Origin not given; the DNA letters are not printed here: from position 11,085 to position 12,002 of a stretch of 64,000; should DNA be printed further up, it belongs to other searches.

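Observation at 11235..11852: Uncharacterised 205-aa repeat-motif protein embedded between pucA and pucC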

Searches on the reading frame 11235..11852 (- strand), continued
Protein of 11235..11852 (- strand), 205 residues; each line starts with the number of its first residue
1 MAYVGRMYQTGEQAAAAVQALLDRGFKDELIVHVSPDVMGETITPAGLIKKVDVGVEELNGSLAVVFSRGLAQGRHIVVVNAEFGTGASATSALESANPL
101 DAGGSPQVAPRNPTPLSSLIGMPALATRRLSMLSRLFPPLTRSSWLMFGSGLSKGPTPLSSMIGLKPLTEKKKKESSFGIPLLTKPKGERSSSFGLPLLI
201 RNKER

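Call 35: search_protein_families(library=pfam, alignment_id=A1, max_evalue=5)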
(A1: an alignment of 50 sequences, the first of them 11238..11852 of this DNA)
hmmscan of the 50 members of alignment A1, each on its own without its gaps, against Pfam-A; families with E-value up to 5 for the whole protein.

A. member 1, window:11238-11852:- (205 aa): 1 family
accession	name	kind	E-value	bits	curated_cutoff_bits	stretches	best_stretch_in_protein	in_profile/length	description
PF14681.12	UPRTase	-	0.19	11.6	27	1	7-35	129-157/206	Uracil phosphoribosyltransferase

B. families by the number of members that match (of 50 scanned): 20 families
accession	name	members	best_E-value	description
PF11181.13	YflT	23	8.4e-05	Heat induced stress protein YflT domain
PF13634.11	Nucleoporin_FG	7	0.01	Nucleoporin FG repeat region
PF24088.1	DUF7373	2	0.024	Domain of unknown function (DUF7373) N-terminal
PF10599.14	Nup_retrotrp_bd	1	0.0037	Retro-transposon transporting motif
PF23627.1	LisH_WDR26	1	0.023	WDR26 Lis-homology motif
PF14087.12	DUF4267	1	0.024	Domain of unknown function (DUF4267)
PF03752.18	ALF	1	0.059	Short repeats of unknown function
PF07478.18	Dala_Dala_lig_C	1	0.067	D-ala D-ala ligase C-terminus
PF24024.1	DUF7336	1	0.07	Domain of unknown function (DUF7336)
PF19150.5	DUF5832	1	0.074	Family of unknown function (DUF5832)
PF05036.18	SPOR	1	0.089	SPOR domain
PF00411.24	Ribosomal_S11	1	0.1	Ribosomal protein S11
PF02627.25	CMD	1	0.11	Carboxymuconolactone decarboxylase family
PF13399.11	LytR_C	1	0.12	LytR cell envelope-related transcriptional attenuator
PF00395.25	SLH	1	0.15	S-layer homology domain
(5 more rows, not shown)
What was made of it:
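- On YflT domain, PF11181: 23 of 50 members match at E<=5 in the Pfam scan, best 8.4e-5 (call 35).
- Closest known: YflT / 'general stress protein 17M-like' N-domain. Same: 23 of 50 members give sub-threshold PF11181 hits (call 35).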

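Call 36: search_solved_structures(query=A1, max_evalue=10)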
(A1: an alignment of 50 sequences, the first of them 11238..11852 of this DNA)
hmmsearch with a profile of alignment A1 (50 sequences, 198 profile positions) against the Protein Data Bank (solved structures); distinct sequences matched with E-value up to 10: 5.
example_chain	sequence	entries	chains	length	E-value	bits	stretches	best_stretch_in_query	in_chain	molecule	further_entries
6fo1_G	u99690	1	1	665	0.27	14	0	4-48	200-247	RNA polymerase II-associated protein 3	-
6llq_A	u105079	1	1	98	0.47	13.2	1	5-42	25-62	VAL88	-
4v91_O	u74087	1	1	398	0.64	12.8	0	51-78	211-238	UL13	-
6r5k_D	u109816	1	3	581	1.7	11.4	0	8-55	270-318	Polyadenylate-binding protein, cytoplasmic and nuclear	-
4fgm_A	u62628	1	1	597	1.9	11.2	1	59-115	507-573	Aminopeptidase N family protein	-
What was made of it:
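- Tried and rejected: Sequence search of PDB with the family profile found nothing below E=0.27 (call 36).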

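Call 41: find_homologous_proteins(query=A1, max_evalue=0.001)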
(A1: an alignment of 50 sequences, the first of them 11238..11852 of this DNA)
Query A1 (50 sequences) (205 aa, profile of the alignment): 107 proteins with E <= 0.001 among 8000 candidates.
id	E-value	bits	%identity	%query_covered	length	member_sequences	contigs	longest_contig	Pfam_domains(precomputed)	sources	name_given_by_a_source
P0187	3.9e-94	332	30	94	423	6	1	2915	-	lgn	-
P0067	2.3e-87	310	35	99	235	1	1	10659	-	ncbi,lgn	-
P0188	1.9e-86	307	32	96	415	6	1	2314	PF13634.12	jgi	jgi:hypothetical protein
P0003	1.3e-84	301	33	100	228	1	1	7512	-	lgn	-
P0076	6.4e-84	298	29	97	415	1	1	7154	-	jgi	jgi:hypothetical protein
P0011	2.2e-82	293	33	97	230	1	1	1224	-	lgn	-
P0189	3.6e-80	286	34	99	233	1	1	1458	-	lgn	-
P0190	8.1e-80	285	32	96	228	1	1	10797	-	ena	-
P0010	8.9e-80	285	34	71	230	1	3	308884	-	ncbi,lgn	-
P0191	2.6e-79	283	35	99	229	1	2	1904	-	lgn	-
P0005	2.0e-77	277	38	96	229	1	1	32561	-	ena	-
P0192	5.7e-77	276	36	99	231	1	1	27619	-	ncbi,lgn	-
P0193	5.4e-75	269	29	98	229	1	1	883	-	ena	-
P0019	1.9e-74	268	34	80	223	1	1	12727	-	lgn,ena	-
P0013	5.4e-74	266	37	65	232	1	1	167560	-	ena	-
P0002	3.4e-57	211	79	100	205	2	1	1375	-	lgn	-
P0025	7.6e-57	210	34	97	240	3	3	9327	-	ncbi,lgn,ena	-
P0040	6.3e-51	191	23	97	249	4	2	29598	-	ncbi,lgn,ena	-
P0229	2.5e-43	166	30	100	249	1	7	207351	-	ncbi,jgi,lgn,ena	jgi:hypothetical protein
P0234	5.0e-43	165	28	82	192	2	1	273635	-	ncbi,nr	ncbi:hypothetical protein [Aestuariivirga litoralis]|nr:hypothetical protein [Aestuariivirga litoral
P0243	2.3e-40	156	26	90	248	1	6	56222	-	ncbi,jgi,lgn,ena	jgi:hypothetical protein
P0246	1.1e-37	148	29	97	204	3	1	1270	PF11181.14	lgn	-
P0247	1.5e-37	147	27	79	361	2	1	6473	-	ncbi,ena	-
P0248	2.5e-35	140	28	79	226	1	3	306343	-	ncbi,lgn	ncbi:MAG: hypothetical protein AB8B57_10950 [Congregibacter sp.]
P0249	1.1e-34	138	27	97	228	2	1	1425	-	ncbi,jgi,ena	jgi:hypothetical protein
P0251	2.3e-33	133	28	97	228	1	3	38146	-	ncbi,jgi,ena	jgi:hypothetical protein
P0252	5.9e-33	132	28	98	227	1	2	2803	-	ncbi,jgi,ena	jgi:hypothetical protein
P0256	1.6e-28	118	28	100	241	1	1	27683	-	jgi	-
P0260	2.2e-20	91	29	90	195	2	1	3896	-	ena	-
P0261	4.7e-6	44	-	-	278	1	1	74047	PF09557.16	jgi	jgi:uncharacterized protein (TIGR02271 family)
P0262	1.3e-5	43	-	-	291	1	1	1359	PF09557.16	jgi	-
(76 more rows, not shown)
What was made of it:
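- On YflT-like / TIGR02271 N-domain superfamily (remote homology): The profile search pulls in TIGR02271 proteins at E around 1e-5 (call 41).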

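Call 42: find_encoding_contigs(protein=P0234, flank=8000, max_places=1)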
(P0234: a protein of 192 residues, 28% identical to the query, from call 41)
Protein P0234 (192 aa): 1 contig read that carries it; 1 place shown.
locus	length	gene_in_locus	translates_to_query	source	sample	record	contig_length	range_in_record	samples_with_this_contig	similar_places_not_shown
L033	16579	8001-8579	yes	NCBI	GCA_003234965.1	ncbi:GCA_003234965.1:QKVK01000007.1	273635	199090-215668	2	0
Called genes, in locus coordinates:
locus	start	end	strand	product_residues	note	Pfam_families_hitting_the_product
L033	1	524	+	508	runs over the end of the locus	PF00148:Oxidored_nitro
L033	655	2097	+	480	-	PF00148:Oxidored_nitro, PF08369:PCP_red (weak)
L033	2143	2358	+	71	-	-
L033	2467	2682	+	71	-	PF00556:LHC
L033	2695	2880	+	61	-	PF00556:LHC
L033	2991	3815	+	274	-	PF00124:Photo_RC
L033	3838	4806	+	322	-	PF00124:Photo_RC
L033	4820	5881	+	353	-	PF02276:CytoC_RC, PF14522:Cytochrome_C7 (faint), PF22113:Mtrc-MtrF_II-IV_dom (faint)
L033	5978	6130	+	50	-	PF00556:LHC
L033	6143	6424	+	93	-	PF00556:LHC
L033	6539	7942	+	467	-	PF03209:PUCC, PF07690:MFS_1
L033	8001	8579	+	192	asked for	-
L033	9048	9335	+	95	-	PF01541:GIY-YIG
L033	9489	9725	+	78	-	-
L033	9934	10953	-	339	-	PF01070:FMN_dh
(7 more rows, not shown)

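Call 43: find_encoding_contigs(protein=P0248, flank=8000, max_places=1)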
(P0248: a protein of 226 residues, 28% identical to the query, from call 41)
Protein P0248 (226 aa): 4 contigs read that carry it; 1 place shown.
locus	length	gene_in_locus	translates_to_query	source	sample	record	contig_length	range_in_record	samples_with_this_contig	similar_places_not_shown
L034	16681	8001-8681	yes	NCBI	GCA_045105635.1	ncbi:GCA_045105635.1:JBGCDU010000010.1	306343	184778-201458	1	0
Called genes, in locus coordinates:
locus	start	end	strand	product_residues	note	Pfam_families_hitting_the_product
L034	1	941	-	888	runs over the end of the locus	PF18884:TSP3_bac (weak)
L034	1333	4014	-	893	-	PF07715:Plug, PF00593:TonB_dep_Rec_b-barrel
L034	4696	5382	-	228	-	-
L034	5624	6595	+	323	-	PF00106:adh_short, PF08659:KR (weak), PF01370:Epimerase (faint), PF13561:adh_short_C2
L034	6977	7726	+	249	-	-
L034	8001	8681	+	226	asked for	-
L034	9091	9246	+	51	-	PF00556:LHC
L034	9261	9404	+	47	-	PF00556:LHC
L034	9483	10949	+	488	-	PF03209:PUCC, PF07690:MFS_1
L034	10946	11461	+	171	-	PF01327:Pep_deformylase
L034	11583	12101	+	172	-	PF04248:NTP_transf_9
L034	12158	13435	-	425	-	PF12867:DinB_2, PF03781:FGE-sulfatase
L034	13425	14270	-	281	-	PF02567:PhzC-PhzF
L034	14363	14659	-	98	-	PF00528:BPD_transp_1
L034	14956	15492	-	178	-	PF13505:OMP_b-brl, PF01389:OmpA_membrane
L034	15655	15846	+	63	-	PF06906:DUF1272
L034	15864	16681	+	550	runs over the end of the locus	PF02776:TPP_enzyme_N, PF00205:TPP_enzyme_M, PF02775:TPP_enzyme_C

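Call 44: find_encoding_contigs(protein=P0256, flank=8000, max_places=1)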
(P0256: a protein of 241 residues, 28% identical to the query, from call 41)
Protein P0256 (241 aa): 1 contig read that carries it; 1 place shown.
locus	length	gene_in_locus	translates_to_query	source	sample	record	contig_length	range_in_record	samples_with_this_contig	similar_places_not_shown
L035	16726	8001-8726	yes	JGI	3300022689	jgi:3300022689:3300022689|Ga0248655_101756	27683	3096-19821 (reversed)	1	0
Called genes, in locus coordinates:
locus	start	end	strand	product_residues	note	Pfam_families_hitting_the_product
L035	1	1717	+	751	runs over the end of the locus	PF00141:peroxidase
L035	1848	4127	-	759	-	PF06934:CTI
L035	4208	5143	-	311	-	PF00561:Abhydrolase_1, PF12697:Abhydrolase_6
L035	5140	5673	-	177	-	PF02635:DsrE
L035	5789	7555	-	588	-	-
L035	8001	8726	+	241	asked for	-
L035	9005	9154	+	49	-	PF00556:LHC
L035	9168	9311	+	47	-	PF00556:LHC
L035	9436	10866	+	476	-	PF03209:PUCC, PF07690:MFS_1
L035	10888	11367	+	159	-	PF01327:Pep_deformylase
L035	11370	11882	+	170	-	PF04248:NTP_transf_9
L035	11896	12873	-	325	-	PF10017:Methyltransf_33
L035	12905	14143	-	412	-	PF12867:DinB_2, PF03781:FGE-sulfatase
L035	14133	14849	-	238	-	PF02567:PhzC-PhzF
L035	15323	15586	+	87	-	-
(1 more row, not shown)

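Call 45: list_cluster_members(proteins=[P0229, P0243, P0251, P0252, P0249, P0036, P0034, P0025, P0040, P0247])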
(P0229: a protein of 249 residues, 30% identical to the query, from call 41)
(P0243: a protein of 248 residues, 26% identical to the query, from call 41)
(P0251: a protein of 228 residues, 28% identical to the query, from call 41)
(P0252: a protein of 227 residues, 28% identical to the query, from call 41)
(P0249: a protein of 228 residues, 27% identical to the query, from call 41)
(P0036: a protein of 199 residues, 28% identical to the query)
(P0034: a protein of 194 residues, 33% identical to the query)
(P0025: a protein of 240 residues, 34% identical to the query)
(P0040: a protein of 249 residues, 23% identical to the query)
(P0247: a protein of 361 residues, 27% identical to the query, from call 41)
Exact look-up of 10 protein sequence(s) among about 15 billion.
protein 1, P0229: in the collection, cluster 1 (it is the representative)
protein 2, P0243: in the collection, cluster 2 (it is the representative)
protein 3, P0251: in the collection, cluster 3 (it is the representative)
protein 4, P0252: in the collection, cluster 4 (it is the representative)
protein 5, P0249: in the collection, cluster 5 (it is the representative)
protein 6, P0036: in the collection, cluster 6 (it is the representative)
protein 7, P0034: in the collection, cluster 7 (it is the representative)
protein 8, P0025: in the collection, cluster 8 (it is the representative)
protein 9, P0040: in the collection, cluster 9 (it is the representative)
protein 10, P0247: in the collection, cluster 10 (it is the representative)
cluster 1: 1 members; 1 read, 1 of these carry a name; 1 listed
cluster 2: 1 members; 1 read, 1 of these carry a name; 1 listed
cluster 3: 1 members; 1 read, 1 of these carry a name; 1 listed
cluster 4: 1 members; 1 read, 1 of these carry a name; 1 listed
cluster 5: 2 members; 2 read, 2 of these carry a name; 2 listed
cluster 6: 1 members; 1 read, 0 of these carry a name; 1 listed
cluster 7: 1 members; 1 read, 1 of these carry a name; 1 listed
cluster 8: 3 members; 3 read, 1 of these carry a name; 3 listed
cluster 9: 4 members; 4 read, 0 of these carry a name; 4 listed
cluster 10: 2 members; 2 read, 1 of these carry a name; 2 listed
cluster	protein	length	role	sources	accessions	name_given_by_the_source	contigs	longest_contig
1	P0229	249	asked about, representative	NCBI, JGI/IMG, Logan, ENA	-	hypothetical protein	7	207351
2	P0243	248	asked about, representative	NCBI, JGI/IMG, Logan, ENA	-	hypothetical protein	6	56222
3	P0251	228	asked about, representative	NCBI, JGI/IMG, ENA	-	hypothetical protein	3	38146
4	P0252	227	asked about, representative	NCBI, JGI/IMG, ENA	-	hypothetical protein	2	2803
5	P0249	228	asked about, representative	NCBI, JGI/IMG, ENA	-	hypothetical protein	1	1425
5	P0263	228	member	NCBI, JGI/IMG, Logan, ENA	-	hypothetical protein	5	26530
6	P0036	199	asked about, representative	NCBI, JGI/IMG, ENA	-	-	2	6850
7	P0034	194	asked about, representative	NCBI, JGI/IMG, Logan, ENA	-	hypothetical protein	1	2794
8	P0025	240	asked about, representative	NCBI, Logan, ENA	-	-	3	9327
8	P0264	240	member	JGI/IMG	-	hypothetical protein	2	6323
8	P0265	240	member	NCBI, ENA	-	-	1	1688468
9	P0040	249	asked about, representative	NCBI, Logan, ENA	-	-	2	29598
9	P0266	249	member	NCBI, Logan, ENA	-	-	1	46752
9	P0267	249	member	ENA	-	-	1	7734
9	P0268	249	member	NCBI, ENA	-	-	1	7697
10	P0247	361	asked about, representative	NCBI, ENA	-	-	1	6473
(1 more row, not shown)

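Call 70: find_encoding_contigs(protein=P0186, flank=5000, max_places=2)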
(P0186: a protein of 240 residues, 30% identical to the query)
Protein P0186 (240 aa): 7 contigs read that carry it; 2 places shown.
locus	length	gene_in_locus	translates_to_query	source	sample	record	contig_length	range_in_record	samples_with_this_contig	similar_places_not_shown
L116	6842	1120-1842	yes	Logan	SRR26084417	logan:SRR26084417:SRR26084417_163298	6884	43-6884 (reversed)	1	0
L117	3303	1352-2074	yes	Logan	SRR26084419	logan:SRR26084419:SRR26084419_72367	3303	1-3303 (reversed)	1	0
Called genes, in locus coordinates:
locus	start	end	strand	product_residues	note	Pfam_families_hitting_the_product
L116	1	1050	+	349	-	?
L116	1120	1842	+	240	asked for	-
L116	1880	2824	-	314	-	PF04069:OpuAC (faint), PF13379:NMT1_2, PF09084:NMT1, PF12974:Phosphonate-bd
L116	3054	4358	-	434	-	PF04940:BLUF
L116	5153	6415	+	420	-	PF00989:PAS (faint), PF08448:PAS_4 (faint), PF13426:PAS_9 (faint), PF13188:PAS_8 (weak), PF02954:HTH_8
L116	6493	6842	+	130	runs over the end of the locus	?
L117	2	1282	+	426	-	?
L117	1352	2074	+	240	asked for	-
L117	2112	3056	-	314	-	PF04069:OpuAC (faint), PF13379:NMT1_2, PF09084:NMT1, PF12974:Phosphonate-bd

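Call 71: find_encoding_contigs(protein=P0260, flank=5000, max_places=2)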
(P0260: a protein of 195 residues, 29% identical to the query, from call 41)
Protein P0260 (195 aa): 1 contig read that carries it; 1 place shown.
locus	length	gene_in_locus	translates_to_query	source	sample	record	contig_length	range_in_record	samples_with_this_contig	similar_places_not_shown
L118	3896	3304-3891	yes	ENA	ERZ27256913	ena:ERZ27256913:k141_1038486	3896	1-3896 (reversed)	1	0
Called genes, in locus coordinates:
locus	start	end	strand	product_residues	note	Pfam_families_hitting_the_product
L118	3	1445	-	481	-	?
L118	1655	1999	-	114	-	-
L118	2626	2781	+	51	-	PF00556:LHC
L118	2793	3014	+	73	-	PF00556:LHC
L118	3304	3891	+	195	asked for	-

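Call 79: search_dna_similar(query=window:11238-11852:-, collection=plasmids, mode=protein, max_evalue=0.001, max_rows=20)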
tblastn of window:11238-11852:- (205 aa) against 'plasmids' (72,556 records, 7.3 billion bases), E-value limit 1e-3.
No match.

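Call 86: find_encoding_contigs(protein=P0002, flank=3000, max_places=2)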
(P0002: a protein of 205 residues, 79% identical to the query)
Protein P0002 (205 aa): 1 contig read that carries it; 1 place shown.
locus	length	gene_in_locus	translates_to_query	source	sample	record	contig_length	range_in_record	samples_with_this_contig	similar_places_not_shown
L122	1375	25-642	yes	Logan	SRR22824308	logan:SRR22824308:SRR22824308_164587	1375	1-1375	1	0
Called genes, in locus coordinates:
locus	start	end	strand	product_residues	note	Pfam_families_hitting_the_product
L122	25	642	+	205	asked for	-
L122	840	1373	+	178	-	?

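Call 90: search_protein_families(library=pfam, proteins=[L021:7429-8160:+, L021:7863-8297:+, L034:6977-7726:+], max_evalue=0.001)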
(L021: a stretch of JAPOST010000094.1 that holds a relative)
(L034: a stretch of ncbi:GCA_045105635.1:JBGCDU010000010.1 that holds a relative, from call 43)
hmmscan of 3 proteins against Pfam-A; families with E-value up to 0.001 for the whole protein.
L021:7429-8160:+ (243 aa): 0 families

L021:7863-8297:+ (144 aa): 0 families

L034:6977-7726:+ (249 aa): 1 family
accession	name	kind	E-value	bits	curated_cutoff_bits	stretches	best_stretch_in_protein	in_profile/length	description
PF11181.13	YflT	-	0.00048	21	26.2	1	4-59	4-58/99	Heat induced stress protein YflT domain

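Call 94: search_protein_families(library=pfam, proteins=[P0261, P0262, P0246], max_evalue=0.01)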
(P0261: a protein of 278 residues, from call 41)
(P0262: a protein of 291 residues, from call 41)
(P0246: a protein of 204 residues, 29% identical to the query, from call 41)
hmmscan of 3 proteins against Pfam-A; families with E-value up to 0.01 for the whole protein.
P0261 (278 aa): 2 families
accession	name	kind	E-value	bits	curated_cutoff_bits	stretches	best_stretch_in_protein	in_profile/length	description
PF09557.15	DUF2382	-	1e-24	87.4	23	1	145-255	2-111/111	Domain of unknown function (DUF2382)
PF11181.13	YflT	-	0.0031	18.4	26.2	0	37-66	70-99/99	Heat induced stress protein YflT domain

P0262 (291 aa): 1 family
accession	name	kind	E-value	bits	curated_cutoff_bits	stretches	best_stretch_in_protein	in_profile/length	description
PF09557.15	DUF2382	-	2.4e-23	83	23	1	158-268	2-111/111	Domain of unknown function (DUF2382)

P0246 (204 aa): 1 family
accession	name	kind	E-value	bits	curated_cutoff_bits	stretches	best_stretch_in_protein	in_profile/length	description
PF11181.13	YflT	-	1.3e-05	26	26.2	1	4-60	1-54/99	Heat induced stress protein YflT domain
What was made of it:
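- On YflT domain, PF11181: The best direct re-scan of a member gives 26.0 bits (P0246, call 94), although the database's precomputed annotation lists PF11181 for that same protein (call 41).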
